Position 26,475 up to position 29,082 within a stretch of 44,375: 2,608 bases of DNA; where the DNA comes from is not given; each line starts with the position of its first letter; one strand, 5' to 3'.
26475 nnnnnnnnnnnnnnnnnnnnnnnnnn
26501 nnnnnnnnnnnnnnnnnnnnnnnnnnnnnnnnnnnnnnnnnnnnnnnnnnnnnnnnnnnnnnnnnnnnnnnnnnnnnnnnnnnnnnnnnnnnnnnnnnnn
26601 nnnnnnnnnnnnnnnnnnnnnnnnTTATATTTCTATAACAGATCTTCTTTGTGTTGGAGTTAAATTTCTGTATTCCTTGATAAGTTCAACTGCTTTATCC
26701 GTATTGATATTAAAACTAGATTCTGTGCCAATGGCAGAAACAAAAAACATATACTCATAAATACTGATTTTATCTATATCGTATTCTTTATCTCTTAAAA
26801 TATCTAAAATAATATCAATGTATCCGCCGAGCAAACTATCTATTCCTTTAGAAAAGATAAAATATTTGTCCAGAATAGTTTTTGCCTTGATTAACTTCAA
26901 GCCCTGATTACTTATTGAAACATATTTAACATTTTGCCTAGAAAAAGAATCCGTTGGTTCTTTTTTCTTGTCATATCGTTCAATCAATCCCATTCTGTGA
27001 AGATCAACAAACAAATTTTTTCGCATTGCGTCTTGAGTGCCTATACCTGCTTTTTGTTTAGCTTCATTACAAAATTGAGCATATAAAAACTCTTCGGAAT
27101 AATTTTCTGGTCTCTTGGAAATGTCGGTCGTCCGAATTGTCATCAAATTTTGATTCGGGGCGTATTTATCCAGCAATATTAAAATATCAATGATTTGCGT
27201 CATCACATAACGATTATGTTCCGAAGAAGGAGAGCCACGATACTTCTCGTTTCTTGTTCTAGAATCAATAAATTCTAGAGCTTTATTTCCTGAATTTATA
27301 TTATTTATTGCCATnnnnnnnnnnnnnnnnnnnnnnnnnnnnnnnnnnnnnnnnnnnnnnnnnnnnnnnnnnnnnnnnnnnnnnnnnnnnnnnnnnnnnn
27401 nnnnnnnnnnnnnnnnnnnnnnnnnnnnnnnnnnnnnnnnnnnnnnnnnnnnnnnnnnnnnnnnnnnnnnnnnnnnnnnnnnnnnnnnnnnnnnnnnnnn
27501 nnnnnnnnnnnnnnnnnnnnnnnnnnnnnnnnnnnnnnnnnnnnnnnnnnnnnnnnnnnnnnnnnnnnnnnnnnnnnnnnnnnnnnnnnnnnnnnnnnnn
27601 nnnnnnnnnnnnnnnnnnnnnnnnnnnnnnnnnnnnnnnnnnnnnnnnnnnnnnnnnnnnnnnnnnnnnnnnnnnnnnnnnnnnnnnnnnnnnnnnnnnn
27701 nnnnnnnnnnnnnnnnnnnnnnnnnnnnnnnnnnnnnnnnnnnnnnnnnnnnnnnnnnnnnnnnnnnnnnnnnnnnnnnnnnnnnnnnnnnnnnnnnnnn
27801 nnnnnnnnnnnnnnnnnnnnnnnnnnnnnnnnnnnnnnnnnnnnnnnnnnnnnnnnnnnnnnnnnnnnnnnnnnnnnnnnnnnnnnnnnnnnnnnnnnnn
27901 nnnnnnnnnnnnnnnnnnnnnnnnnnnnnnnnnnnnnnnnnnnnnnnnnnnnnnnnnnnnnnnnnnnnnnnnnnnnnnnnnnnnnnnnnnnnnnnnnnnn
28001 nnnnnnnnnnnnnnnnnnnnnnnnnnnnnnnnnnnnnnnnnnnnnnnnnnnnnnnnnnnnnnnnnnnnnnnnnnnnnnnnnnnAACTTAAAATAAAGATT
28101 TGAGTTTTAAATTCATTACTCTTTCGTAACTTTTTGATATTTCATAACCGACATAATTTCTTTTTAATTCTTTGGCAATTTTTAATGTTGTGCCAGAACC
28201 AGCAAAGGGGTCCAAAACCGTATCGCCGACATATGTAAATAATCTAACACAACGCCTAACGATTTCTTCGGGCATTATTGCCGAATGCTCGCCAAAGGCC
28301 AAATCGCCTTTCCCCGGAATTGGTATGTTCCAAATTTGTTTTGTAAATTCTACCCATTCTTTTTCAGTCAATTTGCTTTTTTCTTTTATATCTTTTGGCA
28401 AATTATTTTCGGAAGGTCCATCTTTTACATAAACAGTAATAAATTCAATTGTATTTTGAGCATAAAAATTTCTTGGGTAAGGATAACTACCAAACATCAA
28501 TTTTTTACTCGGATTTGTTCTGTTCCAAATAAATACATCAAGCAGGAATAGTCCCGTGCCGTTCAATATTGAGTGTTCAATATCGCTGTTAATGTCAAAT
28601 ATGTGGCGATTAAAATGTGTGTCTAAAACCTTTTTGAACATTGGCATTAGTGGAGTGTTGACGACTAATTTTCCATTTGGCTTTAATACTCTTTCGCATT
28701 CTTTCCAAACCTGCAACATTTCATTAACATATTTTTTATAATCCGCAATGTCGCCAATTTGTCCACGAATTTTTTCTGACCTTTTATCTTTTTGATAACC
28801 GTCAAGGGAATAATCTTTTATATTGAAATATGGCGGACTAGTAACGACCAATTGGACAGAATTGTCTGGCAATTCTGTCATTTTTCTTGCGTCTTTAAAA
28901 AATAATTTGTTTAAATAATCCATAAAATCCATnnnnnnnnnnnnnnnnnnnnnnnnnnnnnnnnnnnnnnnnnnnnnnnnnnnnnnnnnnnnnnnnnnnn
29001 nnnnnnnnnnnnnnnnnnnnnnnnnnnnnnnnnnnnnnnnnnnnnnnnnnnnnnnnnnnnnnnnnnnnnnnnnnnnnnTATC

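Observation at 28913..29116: Half of a Cro/C1-type HTH gene begins exactly at the 3' end of an antisense tRNA-Ile with an aberrant T-loop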

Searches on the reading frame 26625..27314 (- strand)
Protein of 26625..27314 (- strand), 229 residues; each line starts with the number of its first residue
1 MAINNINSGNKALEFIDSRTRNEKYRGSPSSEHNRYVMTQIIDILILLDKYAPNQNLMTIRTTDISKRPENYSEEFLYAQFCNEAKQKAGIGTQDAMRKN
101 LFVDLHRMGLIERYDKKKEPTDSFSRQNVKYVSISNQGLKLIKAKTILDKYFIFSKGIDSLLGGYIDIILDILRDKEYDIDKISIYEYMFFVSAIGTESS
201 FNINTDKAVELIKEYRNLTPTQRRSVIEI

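Call 6: search_protein_families(library=pfam, max_evalue=1, proteins=[window:26625-27314:-])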
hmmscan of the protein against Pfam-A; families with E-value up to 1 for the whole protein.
window:26625-27314:- (229 aa): 1 family
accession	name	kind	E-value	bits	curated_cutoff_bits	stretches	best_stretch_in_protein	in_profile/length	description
PF05606.16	DUF777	-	0.009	16.2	25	1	184-220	27-62/135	Borrelia burgdorferi protein of unknown function (DUF777)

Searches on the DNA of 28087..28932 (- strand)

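Call 50: search_rna_families(sources=[L049, L134, L130], threshold=gathering)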
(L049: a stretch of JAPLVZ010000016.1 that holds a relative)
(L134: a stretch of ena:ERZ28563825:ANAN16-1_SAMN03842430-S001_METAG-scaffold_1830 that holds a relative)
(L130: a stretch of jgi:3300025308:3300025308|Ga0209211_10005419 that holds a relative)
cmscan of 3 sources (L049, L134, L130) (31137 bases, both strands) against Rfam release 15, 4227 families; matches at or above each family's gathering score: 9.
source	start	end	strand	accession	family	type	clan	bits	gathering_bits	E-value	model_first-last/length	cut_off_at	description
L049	4188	4261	+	RF00005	tRNA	Gene; tRNA;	CL00001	69.7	29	1.8e-13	1-71/71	no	tRNA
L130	2182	2255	+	RF00005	tRNA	Gene; tRNA;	CL00001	67.4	29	7.8e-13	1-71/71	no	tRNA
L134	1052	1125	-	RF00005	tRNA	Gene; tRNA;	CL00001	65.6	29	2.5e-12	1-71/71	no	tRNA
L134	552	622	-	RF00005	tRNA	Gene; tRNA;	CL00001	64.2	29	6e-12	1-71/71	no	tRNA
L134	3230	3300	+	RF00005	tRNA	Gene; tRNA;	CL00001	59.7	29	1.1e-10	1-71/71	no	tRNA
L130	1620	1694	+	RF00005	tRNA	Gene; tRNA;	CL00001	59.5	29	1.2e-10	1-71/71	no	tRNA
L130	2275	2359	+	RF00005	tRNA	Gene; tRNA;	CL00001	57.6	29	3.9e-10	1-71/71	no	tRNA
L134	3096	3166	+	RF00005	tRNA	Gene; tRNA;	CL00001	56.9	29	6.1e-10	1-71/71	no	tRNA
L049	4091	4174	+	RF00005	tRNA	Gene; tRNA;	CL00001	53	29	7.4e-09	1-71/71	no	tRNA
